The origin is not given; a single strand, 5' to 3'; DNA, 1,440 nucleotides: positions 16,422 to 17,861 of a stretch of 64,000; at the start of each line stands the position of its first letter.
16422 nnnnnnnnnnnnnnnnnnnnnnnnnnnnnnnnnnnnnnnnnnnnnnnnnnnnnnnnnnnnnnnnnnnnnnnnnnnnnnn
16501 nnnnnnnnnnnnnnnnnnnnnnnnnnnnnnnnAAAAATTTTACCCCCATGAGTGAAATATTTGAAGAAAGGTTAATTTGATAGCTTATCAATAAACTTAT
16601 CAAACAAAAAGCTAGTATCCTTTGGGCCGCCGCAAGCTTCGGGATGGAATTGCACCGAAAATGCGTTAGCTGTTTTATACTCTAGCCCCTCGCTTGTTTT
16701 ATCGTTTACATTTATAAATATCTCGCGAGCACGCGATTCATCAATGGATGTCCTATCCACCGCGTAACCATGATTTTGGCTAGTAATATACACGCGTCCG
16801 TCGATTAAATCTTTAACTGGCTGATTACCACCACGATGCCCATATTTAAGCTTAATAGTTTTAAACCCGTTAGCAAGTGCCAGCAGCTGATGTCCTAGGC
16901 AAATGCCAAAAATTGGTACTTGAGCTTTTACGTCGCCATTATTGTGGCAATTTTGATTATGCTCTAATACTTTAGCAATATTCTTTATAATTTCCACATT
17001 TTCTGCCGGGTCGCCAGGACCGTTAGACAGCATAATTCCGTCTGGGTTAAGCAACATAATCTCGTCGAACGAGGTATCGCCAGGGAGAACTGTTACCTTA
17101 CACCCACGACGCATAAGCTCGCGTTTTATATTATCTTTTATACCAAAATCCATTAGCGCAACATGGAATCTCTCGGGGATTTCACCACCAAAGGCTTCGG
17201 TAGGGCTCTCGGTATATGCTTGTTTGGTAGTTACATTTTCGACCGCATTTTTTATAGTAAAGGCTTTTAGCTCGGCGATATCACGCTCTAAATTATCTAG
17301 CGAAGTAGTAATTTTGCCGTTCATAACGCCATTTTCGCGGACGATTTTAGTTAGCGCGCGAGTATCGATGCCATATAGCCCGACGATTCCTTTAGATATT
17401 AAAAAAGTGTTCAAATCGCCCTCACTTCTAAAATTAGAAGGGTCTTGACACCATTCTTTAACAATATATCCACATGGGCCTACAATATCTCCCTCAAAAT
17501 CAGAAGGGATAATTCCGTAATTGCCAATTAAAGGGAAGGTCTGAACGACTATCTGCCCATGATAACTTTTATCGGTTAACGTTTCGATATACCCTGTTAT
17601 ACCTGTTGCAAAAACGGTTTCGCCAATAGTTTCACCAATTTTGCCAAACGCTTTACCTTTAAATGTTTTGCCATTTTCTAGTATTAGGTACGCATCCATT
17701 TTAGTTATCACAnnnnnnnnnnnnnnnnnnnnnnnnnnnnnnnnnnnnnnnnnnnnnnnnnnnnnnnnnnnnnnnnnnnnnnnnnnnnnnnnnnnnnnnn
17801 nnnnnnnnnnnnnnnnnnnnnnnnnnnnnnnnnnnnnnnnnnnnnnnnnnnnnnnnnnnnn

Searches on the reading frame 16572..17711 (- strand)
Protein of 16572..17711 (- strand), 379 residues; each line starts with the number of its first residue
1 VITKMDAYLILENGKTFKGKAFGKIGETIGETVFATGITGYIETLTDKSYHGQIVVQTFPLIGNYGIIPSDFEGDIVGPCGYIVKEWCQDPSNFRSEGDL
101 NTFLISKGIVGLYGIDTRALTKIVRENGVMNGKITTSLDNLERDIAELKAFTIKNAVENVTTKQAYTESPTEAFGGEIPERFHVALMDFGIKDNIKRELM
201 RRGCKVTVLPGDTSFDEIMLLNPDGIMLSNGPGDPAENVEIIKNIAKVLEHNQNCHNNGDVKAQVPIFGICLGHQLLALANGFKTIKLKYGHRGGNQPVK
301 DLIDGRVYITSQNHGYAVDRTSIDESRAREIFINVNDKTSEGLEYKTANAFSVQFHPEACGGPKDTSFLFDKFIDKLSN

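Call 58: search_protein_families(library=pfam, proteins=[window:16572-17711:-], max_evalue=0.00001)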
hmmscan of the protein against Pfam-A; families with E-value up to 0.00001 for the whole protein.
window:16572-17711:- (379 aa): 2 families
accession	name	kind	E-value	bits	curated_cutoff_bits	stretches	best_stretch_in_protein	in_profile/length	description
PF00117.34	GATase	-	1e-46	159.4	22.8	1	186-375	2-189/190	Glutamine amidotransferase class-I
PF00988.28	CPSase_sm_chain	-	2.5e-46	157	27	1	9-134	1-126/126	Carbamoyl-phosphate synthase small chain, CPSase domain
